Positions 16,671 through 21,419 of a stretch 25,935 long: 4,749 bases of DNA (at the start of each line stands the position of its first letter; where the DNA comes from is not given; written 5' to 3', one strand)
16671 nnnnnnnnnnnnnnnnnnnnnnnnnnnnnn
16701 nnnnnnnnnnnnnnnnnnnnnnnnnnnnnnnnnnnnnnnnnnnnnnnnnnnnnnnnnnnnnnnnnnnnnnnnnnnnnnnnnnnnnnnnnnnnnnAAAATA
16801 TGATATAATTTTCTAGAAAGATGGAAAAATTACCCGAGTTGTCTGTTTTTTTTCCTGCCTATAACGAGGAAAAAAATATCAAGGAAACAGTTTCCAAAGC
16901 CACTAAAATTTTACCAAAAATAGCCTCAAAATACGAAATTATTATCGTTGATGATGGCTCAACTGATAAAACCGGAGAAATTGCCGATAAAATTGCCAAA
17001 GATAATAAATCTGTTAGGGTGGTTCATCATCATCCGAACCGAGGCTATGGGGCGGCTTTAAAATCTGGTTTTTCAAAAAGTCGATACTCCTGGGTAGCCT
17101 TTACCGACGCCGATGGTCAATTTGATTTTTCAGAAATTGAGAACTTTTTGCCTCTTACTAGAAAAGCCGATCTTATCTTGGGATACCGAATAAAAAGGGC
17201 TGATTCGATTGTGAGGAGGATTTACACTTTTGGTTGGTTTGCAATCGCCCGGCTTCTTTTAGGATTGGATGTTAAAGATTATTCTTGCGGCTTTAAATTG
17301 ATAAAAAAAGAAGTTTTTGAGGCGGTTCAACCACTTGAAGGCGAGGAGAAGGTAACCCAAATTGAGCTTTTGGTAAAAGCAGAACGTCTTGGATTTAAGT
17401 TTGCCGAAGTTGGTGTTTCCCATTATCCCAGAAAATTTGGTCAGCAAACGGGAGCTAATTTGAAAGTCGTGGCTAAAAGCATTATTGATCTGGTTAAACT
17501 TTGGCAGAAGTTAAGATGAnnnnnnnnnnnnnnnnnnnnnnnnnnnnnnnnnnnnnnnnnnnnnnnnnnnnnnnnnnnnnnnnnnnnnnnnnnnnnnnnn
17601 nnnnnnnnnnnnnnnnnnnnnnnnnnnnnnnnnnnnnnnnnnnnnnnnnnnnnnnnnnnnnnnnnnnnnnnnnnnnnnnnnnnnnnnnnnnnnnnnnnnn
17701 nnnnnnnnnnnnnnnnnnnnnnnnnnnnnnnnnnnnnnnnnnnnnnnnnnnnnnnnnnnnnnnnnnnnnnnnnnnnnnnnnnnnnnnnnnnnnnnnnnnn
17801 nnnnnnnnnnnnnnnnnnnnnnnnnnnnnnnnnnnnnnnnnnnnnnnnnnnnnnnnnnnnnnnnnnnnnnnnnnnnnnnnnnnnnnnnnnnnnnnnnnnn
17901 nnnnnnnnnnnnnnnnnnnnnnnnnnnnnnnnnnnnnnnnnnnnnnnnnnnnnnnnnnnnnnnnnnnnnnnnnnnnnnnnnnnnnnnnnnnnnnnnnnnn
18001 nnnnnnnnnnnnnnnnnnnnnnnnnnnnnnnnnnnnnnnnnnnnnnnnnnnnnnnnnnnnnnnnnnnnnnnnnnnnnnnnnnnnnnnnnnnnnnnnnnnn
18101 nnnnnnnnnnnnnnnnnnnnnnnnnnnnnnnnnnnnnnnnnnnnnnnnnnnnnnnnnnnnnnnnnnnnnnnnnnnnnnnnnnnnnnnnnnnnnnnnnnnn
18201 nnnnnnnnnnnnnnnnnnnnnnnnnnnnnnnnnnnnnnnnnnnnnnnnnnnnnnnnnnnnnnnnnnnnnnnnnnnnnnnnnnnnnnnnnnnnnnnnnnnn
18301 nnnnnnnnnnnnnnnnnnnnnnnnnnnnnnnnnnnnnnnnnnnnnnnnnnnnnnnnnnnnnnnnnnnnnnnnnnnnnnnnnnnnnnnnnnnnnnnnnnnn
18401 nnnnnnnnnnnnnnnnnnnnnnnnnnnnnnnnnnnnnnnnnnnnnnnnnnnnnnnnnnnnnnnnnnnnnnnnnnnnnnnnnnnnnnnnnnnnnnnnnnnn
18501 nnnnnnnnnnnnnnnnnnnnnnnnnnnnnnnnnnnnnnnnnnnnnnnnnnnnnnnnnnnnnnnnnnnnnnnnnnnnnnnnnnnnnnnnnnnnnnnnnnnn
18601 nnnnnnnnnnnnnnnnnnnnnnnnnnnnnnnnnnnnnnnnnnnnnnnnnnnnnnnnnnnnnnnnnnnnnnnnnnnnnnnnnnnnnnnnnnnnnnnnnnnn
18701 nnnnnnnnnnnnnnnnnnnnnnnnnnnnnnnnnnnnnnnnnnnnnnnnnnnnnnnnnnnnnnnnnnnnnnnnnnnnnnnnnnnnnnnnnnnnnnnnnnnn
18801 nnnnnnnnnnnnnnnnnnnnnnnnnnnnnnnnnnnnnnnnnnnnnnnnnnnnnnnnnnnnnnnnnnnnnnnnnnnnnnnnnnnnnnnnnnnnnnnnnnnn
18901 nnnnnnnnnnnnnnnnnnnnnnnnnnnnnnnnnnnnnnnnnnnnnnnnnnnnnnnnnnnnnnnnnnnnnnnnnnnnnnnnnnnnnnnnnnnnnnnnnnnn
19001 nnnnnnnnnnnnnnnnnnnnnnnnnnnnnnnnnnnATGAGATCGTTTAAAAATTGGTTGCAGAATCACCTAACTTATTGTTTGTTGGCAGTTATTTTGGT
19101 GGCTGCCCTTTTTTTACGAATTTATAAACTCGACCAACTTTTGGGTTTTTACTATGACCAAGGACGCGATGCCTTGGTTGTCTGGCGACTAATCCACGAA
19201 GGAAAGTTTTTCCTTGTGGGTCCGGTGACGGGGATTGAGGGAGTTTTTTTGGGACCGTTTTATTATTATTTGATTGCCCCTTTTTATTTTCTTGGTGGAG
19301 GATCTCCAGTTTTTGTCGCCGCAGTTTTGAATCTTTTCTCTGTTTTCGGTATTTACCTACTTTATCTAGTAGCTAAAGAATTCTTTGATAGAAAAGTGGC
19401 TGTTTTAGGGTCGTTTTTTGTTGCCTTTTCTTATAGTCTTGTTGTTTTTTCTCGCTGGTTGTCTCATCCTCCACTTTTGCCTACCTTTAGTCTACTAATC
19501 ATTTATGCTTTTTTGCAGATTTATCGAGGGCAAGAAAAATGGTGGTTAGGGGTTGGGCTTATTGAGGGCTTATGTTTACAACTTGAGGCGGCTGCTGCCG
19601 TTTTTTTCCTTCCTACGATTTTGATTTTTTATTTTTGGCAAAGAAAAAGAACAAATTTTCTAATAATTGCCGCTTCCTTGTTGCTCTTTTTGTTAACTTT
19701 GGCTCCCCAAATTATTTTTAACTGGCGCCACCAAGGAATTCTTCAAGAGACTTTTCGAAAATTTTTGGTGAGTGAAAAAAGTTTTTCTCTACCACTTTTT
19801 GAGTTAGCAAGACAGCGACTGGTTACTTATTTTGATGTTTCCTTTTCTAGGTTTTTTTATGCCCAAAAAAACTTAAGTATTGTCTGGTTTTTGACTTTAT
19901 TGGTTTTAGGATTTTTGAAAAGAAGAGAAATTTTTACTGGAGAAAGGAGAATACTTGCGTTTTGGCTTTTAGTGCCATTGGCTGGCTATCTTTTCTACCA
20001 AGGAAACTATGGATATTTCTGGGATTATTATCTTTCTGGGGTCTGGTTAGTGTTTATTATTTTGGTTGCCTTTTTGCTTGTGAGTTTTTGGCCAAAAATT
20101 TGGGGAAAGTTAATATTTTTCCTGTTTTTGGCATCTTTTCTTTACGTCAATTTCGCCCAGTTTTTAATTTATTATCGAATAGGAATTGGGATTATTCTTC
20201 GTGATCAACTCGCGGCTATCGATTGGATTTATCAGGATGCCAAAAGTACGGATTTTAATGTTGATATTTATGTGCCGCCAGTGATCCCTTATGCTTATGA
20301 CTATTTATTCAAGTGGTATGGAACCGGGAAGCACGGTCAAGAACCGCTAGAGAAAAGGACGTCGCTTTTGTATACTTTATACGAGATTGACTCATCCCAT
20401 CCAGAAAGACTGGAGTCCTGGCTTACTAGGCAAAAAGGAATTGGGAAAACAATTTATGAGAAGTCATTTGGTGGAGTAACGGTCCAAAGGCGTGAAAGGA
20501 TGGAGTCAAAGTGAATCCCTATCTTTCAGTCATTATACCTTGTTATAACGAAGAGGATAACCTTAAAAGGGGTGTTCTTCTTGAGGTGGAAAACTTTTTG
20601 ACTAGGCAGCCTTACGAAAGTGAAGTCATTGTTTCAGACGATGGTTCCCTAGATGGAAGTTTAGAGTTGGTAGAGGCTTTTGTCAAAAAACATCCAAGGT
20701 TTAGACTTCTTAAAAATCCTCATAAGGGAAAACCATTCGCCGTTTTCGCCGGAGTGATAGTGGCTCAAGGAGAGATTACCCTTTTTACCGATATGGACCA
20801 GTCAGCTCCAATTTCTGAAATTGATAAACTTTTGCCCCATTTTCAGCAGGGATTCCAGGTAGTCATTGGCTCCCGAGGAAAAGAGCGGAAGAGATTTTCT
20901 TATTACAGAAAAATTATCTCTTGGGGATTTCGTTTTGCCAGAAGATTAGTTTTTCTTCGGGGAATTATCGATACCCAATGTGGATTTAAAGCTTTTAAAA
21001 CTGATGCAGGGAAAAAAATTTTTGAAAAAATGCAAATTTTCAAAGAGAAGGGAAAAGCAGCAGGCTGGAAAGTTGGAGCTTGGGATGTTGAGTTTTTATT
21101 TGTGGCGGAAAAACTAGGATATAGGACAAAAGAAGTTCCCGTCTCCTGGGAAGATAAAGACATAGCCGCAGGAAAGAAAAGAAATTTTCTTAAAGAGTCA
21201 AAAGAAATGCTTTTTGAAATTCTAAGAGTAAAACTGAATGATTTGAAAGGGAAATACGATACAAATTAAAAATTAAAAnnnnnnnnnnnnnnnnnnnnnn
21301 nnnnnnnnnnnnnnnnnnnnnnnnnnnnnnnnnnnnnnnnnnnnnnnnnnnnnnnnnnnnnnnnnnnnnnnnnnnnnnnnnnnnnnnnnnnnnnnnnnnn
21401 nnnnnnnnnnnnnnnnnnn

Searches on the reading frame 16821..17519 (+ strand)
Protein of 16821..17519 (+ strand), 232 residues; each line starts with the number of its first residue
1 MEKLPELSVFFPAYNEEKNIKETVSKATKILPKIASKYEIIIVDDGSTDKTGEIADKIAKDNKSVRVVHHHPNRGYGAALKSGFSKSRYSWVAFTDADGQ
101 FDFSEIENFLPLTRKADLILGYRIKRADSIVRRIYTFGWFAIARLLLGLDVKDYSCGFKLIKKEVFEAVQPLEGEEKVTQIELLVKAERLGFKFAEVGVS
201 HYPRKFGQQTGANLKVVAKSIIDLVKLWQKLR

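Call 5: search_protein_families(library=pfam, proteins=[window:16821-17519:+], max_evalue=0.01)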
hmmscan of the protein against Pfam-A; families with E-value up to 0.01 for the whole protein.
window:16821-17519:+ (232 aa): 4 families
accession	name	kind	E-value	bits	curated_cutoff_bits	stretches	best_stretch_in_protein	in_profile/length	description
PF00535.33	Glycos_transf_2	-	1.1e-32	113.7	23.3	1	8-168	1-166/168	Glycosyl transferase family 2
PF10111.15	Glyco_tranf_2_2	-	3.2e-09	37.1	27.3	1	8-110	1-103/276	Glycosyltransferase like family 2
PF13641.12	Glyco_tranf_2_3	-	4.8e-06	27.2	27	1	5-98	1-96/230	Glycosyltransferase like family 2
PF13704.12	Glyco_tranf_2_4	-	0.0011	19.8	27.5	1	39-102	21-85/98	Glycosyl transferase family 2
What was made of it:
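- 16821..17519 (+): GT2b: TM-less polyprenyl-phosphate sugar synthase catalytic domain (232 aa). PF00535 at 113.7 bits (call 5).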

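Call 6: search_protein_families(library=ncbifam, proteins=[window:16821-17519:+], max_evalue=0.01)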
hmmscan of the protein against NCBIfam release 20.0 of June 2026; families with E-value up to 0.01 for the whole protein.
window:16821-17519:+ (232 aa): 28 families (the best 25 are shown)
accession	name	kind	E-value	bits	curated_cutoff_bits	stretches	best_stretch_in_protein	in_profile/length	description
NF007986.1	PRK10714.1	equivalog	1.3e-21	77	529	1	2-224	3-222/316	undecaprenyl-phosphate 4-deoxy-4-formamido-L-arabinose transferase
TIGR03937.1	PgaC_IcaA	equivalog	6.6e-21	74.7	422.3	1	2-104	42-141/407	poly-beta-1,6-N-acetyl-D-glucosamine synthase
NF047588.1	GlcsyltransPgfSStrep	equivalog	2.4e-18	66.4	500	1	7-174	3-172/308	glycosyltransferase PgfS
NF041391.1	DPhHxTase_Halo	equivalog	8.6e-17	60.8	375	1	13-214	3-195/213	dolichyl-phosphate hexose transferase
NF047683.1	TeichurnBiosyTuaG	equivalog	2.8e-16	59.9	400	1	3-118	4-116/252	teichuronic acid biosynthesis protein TuaG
NF007482.0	PRK10073.1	equivalog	5e-16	58.6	423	1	2-118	3-115/334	glycosyltransferase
NF058614.1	PPMAGASynPpgS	equivalog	2.4e-12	46.8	370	1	9-169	4-165/226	polyprenyl-phospho-N-acetylgalactosaminyl synthase PpgS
TIGR04283.1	glyco_like_mftF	equivalog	3.1e-12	46.5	182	1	7-139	1-126/221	TIGR04283 family arsenosugar biosynthesis glycosyltransferase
TIGR04182.1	glyco_TIGR04182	equivalog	3.7e-12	46.3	325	1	7-211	2-200/293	S-layer glycoprotein N-glycosyltransferase AglJ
TIGR03965.1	mycofact_glyco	equivalog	7.4e-12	44.9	280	1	3-98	72-164/467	mycofactocin biosynthesis glycosyltransferase MftF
NF010496.0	PRK13915.1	equivalog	2.5e-10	40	262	1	6-98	32-126/307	glucosyl-3-phosphoglycerate synthase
NF041875.1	EPS_EpsD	equivalog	4.7e-10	39.4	370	1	7-106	1-97/325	exopolysaccharide biosynthesis glycosyltransferase EpsD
TIGR03469.1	HpnB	hypoth_equivalog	3.8e-09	36.1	379.25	1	2-118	41-165/386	hopene-associated glycosyltransferase HpnB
NF038302.1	EPS_HpsE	equivalog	6.2e-08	32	300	1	6-99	2-97/307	hormogonium polysaccharide biosynthesis glycosyltransferase HpsE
NF053739.1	GlytfEpsEBac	equivalog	1.9e-07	30.4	450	1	5-98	1-92/265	glycosyltransferase EpsE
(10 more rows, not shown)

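Call 39: search_solved_structures(query=window:16821-17519:+, max_evalue=0.001)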
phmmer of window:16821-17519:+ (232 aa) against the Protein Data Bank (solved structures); distinct sequences matched with E-value up to 0.001: 20.
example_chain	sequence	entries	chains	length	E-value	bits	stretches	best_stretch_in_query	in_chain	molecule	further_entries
9bhc_C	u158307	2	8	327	1.9e-15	60.5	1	5-217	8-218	Undecaprenyl-phosphate 4-deoxy-4-formamido-L-arabinose transferase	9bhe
8vxh_A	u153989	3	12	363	2.3e-15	60.2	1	5-217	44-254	Undecaprenyl-phosphate 4-deoxy-4-formamido-L-arabinose transferase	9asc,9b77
9hwj_A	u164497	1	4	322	2.5e-15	60.1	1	5-217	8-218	Undecaprenyl-phosphate 4-deoxy-4-formamido-L-arabinose transferase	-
5mlz_A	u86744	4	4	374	9e-14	55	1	6-215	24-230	Dolichol monophosphate mannose synthase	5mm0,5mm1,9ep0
5eke_A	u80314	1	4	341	1.4e-11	47.9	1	6-173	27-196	Uncharacterized glycosyltransferase sll0501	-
5ekp_C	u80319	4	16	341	1.4e-11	47.8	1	6-173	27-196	Uncharacterized glycosyltransferase sll0501 | Glycosyltransferase sll0501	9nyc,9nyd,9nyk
9nye_A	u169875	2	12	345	1.4e-11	47.8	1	6-173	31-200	Glycosyltransferase sll0501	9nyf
2z87_A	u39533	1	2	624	2e-11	47.3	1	2-115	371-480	Chondroitin synthase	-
2z86_A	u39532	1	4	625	2e-11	47.3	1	2-115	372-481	Chondroitin synthase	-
3bcv_A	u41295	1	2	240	9.7e-11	45.1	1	2-103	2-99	Putative glycosyltransferase protein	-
5hea_A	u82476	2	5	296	1.5e-09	41.2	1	7-102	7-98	Putative glycosyltransferase (GalT1)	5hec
6p61_A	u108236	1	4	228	2.7e-09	40.3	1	1-102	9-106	Glycosyltransferase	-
8vh7_A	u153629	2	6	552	2.7e-07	33.8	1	7-111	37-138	Heparosan synthase B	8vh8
8viw_A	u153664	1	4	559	2.7e-07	33.8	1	7-111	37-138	Heparosan synthase B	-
5tze_C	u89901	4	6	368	8.9e-06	28.9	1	7-102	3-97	Glycosyl transferase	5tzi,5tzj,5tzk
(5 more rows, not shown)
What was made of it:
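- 16821..17519 (+): Best PDB relatives are ArnC at 2e-15, DPMS at 9e-14 and GtrB at 1e-11 (call 39).
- GT2b's best solved relative is ArnC (call 39).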

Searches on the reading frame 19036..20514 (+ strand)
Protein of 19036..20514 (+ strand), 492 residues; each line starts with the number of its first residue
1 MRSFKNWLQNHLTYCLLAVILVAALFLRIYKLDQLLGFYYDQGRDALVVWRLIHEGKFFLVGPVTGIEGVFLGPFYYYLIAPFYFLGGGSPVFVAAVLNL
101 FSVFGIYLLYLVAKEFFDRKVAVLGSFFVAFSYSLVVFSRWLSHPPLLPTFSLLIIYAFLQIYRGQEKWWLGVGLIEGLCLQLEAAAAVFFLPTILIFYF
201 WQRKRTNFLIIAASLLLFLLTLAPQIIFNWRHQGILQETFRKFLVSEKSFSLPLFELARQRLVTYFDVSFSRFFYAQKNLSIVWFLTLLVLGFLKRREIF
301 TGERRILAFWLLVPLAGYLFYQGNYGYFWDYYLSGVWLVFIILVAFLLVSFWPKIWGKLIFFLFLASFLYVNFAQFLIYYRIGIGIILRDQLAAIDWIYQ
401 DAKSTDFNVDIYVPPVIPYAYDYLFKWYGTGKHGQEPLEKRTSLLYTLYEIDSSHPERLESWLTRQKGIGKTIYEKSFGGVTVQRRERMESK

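Call 5: search_protein_families(library=pfam, proteins=[window:19036-20514:+], max_evalue=0.01)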
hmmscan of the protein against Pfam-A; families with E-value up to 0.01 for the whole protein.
window:19036-20514:+ (492 aa): 1 family
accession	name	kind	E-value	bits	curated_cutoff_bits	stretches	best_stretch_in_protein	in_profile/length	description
PF13231.12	PMT_2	-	1.9e-10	41.6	26.1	1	74-227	4-159/160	Dolichyl-phosphate-mannose-protein mannosyltransferase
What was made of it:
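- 19036..20514 (+): GTC2: old paralogue of GTC1 (27% identity) with a YYDQGRD loop. Present in only about half of the relatives. PF13231 at 41.6 bits (call 5).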

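Call 6: search_protein_families(library=ncbifam, proteins=[window:19036-20514:+], max_evalue=0.01)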
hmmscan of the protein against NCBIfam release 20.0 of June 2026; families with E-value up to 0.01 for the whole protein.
window:19036-20514:+ (492 aa): 1 family
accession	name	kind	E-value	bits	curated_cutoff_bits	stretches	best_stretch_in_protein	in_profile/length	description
TIGR03663.1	TIGR03663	subfamily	2.8e-09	36.5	126.25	1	17-173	4-151/435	flippase activity-associated protein Agl23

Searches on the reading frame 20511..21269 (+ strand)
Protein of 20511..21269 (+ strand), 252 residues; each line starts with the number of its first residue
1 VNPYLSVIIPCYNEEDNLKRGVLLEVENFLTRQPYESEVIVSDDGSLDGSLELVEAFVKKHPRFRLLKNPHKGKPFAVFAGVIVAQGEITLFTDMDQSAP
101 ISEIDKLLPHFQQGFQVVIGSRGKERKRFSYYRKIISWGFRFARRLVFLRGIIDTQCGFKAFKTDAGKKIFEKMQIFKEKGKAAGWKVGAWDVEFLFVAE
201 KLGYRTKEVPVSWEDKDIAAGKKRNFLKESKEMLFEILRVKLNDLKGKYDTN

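Call 5: search_protein_families(library=pfam, proteins=[window:20511-21269:+], max_evalue=0.01)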
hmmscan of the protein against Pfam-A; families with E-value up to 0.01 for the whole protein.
window:20511-21269:+ (252 aa): 4 families
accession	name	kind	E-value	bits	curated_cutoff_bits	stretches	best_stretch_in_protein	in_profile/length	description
PF00535.33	Glycos_transf_2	-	7.8e-24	84.9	23.3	1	6-170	1-167/168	Glycosyl transferase family 2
PF13641.12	Glyco_tranf_2_3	-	0.00011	22.7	27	1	4-117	2-118/230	Glycosyltransferase like family 2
PF10111.15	Glyco_tranf_2_2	-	0.0087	16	27.3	0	6-106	1-101/276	Glycosyltransferase like family 2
PF11408.13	Helicase_Sgs1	-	0.0092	16.4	22.2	0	101-136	36-71/80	Sgs1 RecQ helicase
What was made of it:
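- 20511..21269 (+): GT2c: TM-less polyprenyl-phosphate sugar synthase catalytic domain (252 aa). Its GTG start overlaps the GTC2 stop. PF00535 at 84.9 bits (call 5).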

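Call 6: search_protein_families(library=ncbifam, proteins=[window:20511-21269:+], max_evalue=0.01)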
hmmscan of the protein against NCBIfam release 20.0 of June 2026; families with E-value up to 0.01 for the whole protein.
window:20511-21269:+ (252 aa): 18 families
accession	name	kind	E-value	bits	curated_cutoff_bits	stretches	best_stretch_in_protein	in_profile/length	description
NF047588.1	GlcsyltransPgfSStrep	equivalog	1.7e-14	53.7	500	1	5-166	3-163/308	glycosyltransferase PgfS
NF007482.0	PRK10073.1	equivalog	6.3e-14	51.7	423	1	3-98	6-97/334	glycosyltransferase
TIGR03937.1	PgaC_IcaA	equivalog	1.5e-12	47.2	422.3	1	3-112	45-151/407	poly-beta-1,6-N-acetyl-D-glucosamine synthase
NF041875.1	EPS_EpsD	equivalog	1.6e-12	47.5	370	1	5-120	1-114/325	exopolysaccharide biosynthesis glycosyltransferase EpsD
NF007986.1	PRK10714.1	equivalog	1.9e-12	46.9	529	1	5-163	8-165/316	undecaprenyl-phosphate 4-deoxy-4-formamido-L-arabinose transferase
NF050050.1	ProtGlycPglI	equivalog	1e-09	38.2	500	1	3-121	2-118/306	GalNAc(5)-diNAcBac-PP-undecaprenol beta-1,3-glucosyltransferase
TIGR04283.1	glyco_like_mftF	equivalog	6.8e-09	35.6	182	1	5-111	1-97/221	TIGR04283 family arsenosugar biosynthesis glycosyltransferase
NF041391.1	DPhHxTase_Halo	equivalog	1.2e-07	30.9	375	1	11-216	3-186/213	dolichyl-phosphate hexose transferase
NF045692.1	OglycostaseCruG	equivalog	2.8e-07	29.8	600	1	5-88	43-127/386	2'-O-glycosyltransferase CruG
NF038302.1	EPS_HpsE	equivalog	3.7e-07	29.4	300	1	5-98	3-98/307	hormogonium polysaccharide biosynthesis glycosyltransferase HpsE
TIGR04242.1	nodulat_NodC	equivalog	5.1e-07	29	550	1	3-112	48-157/395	chitooligosaccharide synthase NodC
TIGR04182.1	glyco_TIGR04182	equivalog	1.4e-06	28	325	1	6-239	3-216/293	S-layer glycoprotein N-glycosyltransferase AglJ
TIGR03965.1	mycofact_glyco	equivalog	9.5e-06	24.7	280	1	5-117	76-185/467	mycofactocin biosynthesis glycosyltransferase MftF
NF010496.0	PRK13915.1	equivalog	9.6e-06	24.9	262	1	5-100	33-130/307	glucosyl-3-phosphoglycerate synthase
NF053739.1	GlytfEpsEBac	equivalog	0.00011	21.3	450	1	3-89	1-85/265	glycosyltransferase EpsE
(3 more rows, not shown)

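Call 40: search_solved_structures(query=window:20511-21269:+, max_evalue=0.001)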
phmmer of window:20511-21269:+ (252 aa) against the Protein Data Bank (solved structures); distinct sequences matched with E-value up to 0.001: 16.
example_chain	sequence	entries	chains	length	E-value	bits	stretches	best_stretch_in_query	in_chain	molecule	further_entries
5mlz_A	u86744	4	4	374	1.8e-15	60.1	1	5-165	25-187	Dolichol monophosphate mannose synthase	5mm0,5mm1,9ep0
5ekp_C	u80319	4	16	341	1.4e-10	44.1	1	5-126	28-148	Uncharacterized glycosyltransferase sll0501 | Glycosyltransferase sll0501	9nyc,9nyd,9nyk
5eke_A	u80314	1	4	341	1.4e-10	44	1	5-126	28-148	Uncharacterized glycosyltransferase sll0501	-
9nye_A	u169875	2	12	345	1.5e-10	44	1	5-126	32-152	Glycosyltransferase sll0501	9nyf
9hwj_A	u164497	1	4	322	5e-10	42.3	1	5-141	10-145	Undecaprenyl-phosphate 4-deoxy-4-formamido-L-arabinose transferase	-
9bhc_C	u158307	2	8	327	3.9e-09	39.3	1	5-143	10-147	Undecaprenyl-phosphate 4-deoxy-4-formamido-L-arabinose transferase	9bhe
8vxh_A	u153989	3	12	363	5e-09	39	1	5-142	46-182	Undecaprenyl-phosphate 4-deoxy-4-formamido-L-arabinose transferase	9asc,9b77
2z87_A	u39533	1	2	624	5.5e-08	35.6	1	3-112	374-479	Chondroitin synthase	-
2z86_A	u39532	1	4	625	5.6e-08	35.6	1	3-112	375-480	Chondroitin synthase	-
5hea_A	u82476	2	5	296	1.9e-07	33.8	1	4-98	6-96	Putative glycosyltransferase (GalT1)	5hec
3bcv_A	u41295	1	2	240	2.3e-05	27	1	3-97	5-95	Putative glycosyltransferase protein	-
6yv7_B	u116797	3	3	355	0.00014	24.4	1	3-100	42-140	Glycosyl transferase, family 2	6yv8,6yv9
6yv7_A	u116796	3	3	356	0.00014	24.4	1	3-100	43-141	Glycosyl transferase, family 2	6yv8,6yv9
9omm_A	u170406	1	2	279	0.00091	21.8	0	5-120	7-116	Glycosyltransferase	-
9omh_A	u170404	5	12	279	0.00091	21.7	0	5-120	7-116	Glycosyltransferase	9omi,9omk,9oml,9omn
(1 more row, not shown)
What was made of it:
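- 20511..21269 (+): Best PDB relatives are DPMS at 1.8e-15, GtrB at 1.4e-10 and ArnC at 5e-10 (call 40).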
